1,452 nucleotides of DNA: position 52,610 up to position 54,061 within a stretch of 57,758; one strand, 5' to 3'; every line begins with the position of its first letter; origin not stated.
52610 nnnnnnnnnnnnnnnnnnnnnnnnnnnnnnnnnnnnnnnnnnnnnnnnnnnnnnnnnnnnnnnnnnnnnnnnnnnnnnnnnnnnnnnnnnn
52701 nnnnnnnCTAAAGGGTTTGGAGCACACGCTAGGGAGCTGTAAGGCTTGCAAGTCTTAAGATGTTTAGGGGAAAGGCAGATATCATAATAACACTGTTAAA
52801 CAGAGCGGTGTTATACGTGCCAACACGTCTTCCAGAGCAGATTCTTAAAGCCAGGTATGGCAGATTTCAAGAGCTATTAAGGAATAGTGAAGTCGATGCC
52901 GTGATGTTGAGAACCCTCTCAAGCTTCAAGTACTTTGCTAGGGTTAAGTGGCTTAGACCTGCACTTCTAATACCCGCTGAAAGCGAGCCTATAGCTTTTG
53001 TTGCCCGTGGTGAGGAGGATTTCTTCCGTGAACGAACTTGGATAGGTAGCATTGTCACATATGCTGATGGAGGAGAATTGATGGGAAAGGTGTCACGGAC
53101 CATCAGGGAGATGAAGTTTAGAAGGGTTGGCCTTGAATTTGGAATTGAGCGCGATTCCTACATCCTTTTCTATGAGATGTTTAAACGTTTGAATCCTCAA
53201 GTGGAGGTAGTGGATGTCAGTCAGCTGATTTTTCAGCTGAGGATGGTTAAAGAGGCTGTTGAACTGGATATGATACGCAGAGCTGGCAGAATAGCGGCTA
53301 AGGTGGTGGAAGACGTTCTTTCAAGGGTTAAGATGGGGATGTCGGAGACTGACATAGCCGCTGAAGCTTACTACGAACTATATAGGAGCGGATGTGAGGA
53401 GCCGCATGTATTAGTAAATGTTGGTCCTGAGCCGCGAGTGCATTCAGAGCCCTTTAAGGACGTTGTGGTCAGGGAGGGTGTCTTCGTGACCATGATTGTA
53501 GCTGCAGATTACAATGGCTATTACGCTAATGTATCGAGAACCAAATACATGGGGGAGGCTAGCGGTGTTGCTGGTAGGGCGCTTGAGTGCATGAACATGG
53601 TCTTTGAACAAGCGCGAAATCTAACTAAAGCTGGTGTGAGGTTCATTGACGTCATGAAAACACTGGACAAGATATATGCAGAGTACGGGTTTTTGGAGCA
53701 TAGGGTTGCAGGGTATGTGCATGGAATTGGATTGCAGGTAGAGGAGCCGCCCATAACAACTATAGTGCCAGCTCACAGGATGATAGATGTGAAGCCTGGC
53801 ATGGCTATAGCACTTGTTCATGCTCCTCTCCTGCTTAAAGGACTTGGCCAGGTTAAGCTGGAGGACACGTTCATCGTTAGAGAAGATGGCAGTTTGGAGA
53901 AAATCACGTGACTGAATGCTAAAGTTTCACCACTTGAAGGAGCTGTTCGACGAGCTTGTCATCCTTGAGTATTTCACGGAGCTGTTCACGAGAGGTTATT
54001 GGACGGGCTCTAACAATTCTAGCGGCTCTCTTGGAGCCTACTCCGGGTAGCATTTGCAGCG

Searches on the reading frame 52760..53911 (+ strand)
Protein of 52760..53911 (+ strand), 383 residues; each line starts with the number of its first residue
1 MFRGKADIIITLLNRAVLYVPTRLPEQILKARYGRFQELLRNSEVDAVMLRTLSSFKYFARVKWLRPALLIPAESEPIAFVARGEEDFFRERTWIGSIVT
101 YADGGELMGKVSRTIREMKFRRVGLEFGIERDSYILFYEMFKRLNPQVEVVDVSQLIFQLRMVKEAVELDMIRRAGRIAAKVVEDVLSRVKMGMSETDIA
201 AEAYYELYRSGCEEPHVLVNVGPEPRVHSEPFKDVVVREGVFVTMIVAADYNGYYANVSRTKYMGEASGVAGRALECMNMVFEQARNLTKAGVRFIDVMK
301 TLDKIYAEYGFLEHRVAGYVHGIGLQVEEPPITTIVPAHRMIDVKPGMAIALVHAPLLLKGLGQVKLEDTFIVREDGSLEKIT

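Call 76: search_protein_families(library=pfam, max_evalue=0.01, proteins=[window:52760-53911:+])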
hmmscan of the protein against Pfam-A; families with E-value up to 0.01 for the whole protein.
window:52760-53911:+ (383 aa): 2 families
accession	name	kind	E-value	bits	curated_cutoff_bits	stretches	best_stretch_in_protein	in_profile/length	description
PF00557.29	Peptidase_M24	-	4.4e-29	102.2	23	1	171-375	2-208/208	Metallopeptidase family M24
PF01321.24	Creatinase_N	-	1.9e-09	38.6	22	1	32-163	1-128/128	Creatinase/Prolidase N-terminal domain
